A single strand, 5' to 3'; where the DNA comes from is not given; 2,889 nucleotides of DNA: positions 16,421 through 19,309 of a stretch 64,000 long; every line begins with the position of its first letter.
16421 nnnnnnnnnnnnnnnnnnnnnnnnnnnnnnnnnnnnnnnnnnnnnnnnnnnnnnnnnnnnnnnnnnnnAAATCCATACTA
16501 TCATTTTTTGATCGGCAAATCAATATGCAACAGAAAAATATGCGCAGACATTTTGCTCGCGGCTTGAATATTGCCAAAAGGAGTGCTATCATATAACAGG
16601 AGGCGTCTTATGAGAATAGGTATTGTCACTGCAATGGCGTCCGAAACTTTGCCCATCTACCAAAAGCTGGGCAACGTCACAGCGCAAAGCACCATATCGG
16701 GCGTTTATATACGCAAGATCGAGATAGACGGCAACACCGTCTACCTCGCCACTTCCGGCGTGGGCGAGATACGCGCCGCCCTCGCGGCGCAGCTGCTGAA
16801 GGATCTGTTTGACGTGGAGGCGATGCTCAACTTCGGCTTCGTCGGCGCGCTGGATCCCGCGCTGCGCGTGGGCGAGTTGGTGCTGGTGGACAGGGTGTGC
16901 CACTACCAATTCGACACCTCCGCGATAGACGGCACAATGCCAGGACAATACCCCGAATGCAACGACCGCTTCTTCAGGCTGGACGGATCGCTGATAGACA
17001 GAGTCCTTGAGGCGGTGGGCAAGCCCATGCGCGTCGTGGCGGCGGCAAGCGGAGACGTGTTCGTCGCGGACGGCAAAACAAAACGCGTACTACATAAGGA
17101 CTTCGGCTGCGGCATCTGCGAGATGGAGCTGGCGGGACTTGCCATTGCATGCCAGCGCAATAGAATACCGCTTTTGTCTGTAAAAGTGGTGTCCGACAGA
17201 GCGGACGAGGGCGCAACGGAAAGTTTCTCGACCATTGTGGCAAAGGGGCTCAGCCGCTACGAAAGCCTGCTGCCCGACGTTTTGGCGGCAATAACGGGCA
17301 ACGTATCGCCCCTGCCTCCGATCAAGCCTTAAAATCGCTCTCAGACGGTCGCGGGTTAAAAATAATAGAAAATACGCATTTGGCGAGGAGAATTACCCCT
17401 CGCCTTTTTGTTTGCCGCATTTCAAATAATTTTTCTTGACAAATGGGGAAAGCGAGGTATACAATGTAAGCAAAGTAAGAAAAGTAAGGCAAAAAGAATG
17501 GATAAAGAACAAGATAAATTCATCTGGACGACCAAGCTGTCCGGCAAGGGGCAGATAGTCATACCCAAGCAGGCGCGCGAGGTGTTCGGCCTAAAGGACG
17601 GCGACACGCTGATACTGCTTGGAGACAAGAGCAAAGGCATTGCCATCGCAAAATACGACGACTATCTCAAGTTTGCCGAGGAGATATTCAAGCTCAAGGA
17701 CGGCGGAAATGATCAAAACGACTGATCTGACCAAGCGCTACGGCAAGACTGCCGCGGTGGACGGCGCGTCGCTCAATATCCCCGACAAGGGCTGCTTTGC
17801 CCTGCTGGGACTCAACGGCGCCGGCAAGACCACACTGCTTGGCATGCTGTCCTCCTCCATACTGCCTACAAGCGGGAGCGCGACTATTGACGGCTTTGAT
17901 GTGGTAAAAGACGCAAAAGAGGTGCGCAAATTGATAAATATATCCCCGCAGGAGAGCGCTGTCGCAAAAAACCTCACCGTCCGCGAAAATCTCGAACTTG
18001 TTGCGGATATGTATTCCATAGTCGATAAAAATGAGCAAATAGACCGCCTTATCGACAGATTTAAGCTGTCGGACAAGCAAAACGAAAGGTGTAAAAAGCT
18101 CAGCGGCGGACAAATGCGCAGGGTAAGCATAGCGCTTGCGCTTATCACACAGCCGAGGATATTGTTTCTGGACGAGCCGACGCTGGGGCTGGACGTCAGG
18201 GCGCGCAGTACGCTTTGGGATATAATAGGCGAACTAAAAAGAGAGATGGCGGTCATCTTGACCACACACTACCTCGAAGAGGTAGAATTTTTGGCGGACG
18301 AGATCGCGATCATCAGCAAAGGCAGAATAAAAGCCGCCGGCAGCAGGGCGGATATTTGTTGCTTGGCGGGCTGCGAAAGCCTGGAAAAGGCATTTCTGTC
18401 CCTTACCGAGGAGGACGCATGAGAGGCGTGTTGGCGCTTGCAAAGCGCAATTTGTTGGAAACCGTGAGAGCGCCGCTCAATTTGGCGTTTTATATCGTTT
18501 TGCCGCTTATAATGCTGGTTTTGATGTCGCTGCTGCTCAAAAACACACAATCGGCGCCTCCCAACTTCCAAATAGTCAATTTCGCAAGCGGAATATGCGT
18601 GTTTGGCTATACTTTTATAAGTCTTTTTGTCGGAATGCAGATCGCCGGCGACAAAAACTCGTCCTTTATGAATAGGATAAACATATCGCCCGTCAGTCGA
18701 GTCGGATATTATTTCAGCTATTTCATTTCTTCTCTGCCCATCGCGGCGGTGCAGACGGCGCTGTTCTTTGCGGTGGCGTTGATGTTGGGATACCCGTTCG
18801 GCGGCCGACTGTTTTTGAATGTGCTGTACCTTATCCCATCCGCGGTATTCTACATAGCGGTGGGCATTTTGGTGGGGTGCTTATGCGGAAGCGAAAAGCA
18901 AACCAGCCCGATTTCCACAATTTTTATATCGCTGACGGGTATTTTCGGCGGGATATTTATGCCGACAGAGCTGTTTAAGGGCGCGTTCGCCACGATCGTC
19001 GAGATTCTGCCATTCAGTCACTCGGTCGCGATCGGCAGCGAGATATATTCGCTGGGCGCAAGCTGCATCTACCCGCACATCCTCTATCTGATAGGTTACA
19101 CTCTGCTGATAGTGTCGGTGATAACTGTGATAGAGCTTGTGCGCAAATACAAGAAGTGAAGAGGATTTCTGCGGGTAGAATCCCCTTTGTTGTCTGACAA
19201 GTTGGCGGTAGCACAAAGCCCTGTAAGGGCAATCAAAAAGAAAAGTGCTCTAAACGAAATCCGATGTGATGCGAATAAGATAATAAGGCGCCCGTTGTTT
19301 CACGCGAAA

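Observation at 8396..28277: Scrambled origin-region synteny: dnaN precedes an inverted dnaA, parB-parA-rsmG sit between recF and gyrB, and the rpmH operon is 46 kb away on the same strand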

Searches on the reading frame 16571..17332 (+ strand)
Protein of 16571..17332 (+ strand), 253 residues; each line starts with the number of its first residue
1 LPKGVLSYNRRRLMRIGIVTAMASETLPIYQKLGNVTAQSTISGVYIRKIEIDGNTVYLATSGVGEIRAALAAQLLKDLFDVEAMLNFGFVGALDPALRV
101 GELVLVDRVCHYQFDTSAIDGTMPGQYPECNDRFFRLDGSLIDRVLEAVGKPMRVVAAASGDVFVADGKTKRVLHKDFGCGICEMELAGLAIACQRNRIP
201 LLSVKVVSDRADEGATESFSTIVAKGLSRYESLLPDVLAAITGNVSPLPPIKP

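Call 5: search_protein_families(library=pfam, proteins=[window:16571-17332:+])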
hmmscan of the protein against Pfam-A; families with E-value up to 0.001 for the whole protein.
window:16571-17332:+ (253 aa): 1 family
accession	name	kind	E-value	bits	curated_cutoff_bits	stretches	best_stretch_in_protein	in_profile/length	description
PF01048.26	PNP_UDP_1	-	1e-34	120.4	25.1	1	15-226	1-220/233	Phosphorylase superfamily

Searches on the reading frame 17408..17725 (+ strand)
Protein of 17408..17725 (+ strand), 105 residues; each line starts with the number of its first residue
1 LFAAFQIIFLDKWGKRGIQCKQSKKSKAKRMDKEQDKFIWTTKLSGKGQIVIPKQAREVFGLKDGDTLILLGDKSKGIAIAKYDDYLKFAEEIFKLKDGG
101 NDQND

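Call 39: search_protein_families(library=pfam, proteins=[window:17408-17725:+], max_evalue=1)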
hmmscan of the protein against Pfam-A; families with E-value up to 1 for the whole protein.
window:17408-17725:+ (105 aa): 2 families
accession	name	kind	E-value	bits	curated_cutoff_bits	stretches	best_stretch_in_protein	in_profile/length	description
PF04014.23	MazE_antitoxin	-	8.5e-09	35.7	24.7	1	42-85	2-45/48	Antidote-toxin recognition MazE, bacterial antitoxin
PF02359.24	CDC48_N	-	0.13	13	35.1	1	43-81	10-47/85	Cell division protein 48 (CDC48), N-terminal domain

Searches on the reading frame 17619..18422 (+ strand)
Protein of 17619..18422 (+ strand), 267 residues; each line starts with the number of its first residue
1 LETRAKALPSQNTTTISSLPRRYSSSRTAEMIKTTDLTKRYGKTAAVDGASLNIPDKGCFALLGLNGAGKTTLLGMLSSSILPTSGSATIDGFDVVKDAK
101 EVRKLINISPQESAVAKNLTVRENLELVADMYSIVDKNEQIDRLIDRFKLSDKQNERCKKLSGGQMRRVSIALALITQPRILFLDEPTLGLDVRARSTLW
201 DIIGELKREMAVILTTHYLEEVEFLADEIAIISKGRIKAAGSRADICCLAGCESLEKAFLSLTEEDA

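Call 5: search_protein_families(library=pfam, proteins=[window:17619-18422:+])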
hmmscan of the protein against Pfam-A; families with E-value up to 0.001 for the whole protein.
window:17619-18422:+ (267 aa): 4 families
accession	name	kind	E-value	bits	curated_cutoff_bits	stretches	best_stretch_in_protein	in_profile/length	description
PF00005.33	ABC_tran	-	3.3e-32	112.4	25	1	48-188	2-136/137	ABC transporter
PF13304.12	AAA_21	-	6.8e-10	39.9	27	1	148-217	225-298/304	AAA domain, putative AbiEii toxin, Type IV TA system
PF02463.25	SMC_N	-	2.5e-05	24.2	40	1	57-225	24-205/220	RecF/RecN/SMC N terminal domain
PF13476.12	AAA_23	-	5.3e-05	24.4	27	0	56-74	18-36/201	AAA domain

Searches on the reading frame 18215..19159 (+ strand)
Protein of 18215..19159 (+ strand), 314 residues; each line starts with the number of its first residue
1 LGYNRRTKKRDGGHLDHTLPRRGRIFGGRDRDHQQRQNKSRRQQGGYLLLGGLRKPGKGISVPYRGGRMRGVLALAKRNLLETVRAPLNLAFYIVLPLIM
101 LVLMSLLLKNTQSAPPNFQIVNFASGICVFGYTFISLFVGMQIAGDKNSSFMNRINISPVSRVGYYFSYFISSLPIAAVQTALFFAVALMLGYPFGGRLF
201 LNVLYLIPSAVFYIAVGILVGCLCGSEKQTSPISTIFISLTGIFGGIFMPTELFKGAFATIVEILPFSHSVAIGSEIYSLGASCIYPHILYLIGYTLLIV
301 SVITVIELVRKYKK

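Call 6: search_protein_families(library=pfam, proteins=[window:18215-19159:+])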
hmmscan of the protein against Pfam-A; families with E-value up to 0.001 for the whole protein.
window:18215-19159:+ (314 aa): 2 families
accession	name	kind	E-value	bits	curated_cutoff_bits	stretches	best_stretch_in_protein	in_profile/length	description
PF01061.29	ABC2_membrane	-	1.2e-22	81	26.9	1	72-271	3-203/211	ABC-2 type transporter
PF12698.13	ABC2_membrane_3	-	5.4e-19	68.9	31.6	1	126-301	167-343/347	ABC-2 family transporter protein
